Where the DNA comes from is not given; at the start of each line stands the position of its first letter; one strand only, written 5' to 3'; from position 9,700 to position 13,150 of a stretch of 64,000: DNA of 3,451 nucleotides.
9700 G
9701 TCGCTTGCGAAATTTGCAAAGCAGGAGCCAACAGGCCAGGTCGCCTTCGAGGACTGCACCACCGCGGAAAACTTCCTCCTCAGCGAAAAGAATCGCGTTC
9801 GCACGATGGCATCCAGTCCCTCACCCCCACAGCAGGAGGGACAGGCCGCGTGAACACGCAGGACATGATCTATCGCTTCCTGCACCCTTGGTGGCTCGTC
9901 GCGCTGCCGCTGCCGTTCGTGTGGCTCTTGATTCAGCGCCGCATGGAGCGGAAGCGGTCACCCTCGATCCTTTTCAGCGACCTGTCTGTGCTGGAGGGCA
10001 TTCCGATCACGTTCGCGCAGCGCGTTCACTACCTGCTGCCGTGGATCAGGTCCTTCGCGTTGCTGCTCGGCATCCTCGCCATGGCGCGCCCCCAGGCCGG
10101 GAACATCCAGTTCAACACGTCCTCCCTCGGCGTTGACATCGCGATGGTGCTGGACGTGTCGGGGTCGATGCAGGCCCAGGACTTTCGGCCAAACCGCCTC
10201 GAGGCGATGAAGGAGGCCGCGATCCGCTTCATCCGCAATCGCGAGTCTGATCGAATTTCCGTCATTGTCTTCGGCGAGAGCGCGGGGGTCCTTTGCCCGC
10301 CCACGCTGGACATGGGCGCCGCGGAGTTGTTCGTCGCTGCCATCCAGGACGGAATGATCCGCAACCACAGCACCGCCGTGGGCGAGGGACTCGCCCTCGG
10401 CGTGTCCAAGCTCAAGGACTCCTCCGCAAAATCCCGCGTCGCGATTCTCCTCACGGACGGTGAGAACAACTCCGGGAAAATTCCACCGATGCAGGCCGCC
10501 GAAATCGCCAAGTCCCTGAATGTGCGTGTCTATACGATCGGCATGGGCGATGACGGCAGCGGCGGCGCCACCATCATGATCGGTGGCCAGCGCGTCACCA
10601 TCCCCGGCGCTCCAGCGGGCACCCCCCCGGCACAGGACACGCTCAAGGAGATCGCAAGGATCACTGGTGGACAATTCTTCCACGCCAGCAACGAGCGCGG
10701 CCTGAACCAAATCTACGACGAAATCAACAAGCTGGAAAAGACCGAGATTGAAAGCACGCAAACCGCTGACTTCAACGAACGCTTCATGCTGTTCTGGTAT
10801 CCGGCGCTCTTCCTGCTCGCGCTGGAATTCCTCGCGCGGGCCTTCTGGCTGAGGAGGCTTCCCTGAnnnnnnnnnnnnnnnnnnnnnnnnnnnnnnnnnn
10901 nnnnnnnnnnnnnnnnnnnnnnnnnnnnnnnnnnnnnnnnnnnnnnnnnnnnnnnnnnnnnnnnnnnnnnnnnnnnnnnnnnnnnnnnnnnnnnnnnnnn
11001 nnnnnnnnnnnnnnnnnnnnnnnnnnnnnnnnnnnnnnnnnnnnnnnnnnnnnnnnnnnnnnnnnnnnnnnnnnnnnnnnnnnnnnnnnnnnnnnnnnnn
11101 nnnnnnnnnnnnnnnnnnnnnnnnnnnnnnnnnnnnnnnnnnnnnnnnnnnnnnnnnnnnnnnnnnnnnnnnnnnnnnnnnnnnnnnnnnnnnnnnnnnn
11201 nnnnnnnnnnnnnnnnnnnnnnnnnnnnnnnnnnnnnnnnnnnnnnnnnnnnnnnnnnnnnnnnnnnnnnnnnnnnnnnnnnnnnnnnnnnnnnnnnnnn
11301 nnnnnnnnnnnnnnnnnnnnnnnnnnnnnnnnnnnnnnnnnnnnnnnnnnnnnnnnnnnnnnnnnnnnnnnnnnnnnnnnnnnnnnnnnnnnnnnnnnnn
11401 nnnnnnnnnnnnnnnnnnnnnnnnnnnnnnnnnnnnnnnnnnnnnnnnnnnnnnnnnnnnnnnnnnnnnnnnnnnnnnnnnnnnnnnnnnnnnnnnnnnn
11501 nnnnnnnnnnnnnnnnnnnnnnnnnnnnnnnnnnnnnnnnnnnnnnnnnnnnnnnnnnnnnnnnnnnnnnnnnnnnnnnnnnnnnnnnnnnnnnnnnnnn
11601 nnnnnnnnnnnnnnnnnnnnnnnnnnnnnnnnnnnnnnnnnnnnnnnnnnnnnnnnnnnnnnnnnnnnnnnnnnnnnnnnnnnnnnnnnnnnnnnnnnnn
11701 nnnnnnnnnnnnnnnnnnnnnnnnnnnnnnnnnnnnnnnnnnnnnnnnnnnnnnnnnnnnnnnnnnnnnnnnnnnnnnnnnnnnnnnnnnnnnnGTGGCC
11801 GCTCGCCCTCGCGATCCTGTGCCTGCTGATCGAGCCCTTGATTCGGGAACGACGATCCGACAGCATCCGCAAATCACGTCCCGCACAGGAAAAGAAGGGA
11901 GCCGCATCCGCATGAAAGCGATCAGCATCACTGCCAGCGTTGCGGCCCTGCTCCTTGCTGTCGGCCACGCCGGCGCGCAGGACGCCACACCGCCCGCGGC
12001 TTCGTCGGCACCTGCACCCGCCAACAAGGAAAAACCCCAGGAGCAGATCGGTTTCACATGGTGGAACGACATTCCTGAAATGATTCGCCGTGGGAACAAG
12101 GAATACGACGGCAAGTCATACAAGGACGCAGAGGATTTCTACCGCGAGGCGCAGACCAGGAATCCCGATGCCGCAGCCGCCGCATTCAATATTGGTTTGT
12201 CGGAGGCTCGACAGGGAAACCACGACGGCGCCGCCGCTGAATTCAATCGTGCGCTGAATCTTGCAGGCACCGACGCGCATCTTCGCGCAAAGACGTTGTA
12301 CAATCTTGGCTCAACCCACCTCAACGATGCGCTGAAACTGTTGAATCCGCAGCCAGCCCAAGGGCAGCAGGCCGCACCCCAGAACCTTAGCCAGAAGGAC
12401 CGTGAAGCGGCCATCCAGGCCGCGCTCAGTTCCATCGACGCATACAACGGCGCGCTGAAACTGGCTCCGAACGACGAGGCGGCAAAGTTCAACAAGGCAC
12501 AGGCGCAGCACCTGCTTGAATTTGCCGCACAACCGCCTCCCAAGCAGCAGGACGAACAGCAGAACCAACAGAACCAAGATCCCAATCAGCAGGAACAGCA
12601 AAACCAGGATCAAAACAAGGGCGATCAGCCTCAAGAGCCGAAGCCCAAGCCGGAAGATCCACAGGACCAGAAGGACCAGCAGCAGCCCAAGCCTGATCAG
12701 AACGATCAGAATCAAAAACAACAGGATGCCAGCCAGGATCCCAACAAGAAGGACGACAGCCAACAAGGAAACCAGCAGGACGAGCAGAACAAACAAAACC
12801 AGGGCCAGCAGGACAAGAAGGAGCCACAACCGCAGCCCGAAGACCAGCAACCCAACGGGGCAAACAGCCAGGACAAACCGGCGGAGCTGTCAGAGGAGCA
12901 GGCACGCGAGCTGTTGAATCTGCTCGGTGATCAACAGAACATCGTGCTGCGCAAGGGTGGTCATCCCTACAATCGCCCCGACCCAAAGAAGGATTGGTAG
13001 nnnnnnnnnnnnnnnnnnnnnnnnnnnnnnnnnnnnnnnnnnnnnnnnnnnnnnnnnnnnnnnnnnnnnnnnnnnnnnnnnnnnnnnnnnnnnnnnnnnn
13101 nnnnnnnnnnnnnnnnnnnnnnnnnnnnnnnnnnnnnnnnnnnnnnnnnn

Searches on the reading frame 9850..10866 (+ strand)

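Call 43: search_protein_families(library=pfam, proteins=[window:9850-10866:+], max_evalue=0.001)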
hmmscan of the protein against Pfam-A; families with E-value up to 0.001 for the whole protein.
window:9850-10866:+ (338 aa): 5 families
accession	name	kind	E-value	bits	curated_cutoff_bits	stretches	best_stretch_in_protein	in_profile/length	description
PF00092.34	VWA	-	1.4e-20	74.7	23.8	1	96-289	1-172/174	von Willebrand factor type A domain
PF13519.12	VWA_2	-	3.8e-18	66.5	27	1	98-205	2-107/107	von Willebrand factor type A domain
PF07584.16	BatA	-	5.3e-06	27.2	25.9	1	9-81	3-77/77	Aerotolerance regulator N-terminal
PF06707.17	DUF1194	-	0.00015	21.5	27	1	96-232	5-154/206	Protein of unknown function (DUF1194)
PF01882.25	DUF58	-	0.0006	19.5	23.4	1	95-203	36-142/216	Protein of unknown function DUF58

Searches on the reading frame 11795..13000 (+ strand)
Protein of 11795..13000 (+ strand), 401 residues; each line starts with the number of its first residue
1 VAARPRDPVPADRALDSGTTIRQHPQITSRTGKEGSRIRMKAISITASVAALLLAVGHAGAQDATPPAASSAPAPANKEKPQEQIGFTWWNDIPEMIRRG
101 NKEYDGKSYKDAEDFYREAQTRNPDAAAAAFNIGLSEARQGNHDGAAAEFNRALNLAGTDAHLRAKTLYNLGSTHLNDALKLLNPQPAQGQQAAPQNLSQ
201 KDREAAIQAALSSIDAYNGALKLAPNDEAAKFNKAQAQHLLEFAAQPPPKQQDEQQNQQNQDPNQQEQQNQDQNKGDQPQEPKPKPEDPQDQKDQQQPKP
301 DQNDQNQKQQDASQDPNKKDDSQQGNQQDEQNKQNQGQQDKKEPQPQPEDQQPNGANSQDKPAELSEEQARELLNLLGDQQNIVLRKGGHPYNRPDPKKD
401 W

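Call 43: search_protein_families(library=pfam, proteins=[window:11795-13000:+], max_evalue=0.001)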
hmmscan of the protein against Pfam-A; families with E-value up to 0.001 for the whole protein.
window:11795-13000:+ (401 aa): 6 families
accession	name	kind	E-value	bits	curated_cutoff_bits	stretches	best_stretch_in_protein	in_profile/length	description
PF07719.23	TPR_2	-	1.7e-08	34.4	27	0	127-158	1-32/34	Tetratricopeptide repeat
PF13432.12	TPR_16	-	1.1e-07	32.6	32.7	1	103-157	7-61/65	Tetratricopeptide repeat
PF00515.34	TPR_1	-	2e-06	27.8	27.8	0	98-125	6-33/34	Tetratricopeptide repeat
PF13424.12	TPR_12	-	8.2e-05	23.2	30.1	1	126-175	2-55/77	Tetratricopeptide repeat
PF13428.12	TPR_14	-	0.00038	21.3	23.5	0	134-163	8-37/44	Tetratricopeptide repeat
PF13181.12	TPR_8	-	0.00061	20.2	25.7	0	129-157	3-31/34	Tetratricopeptide repeat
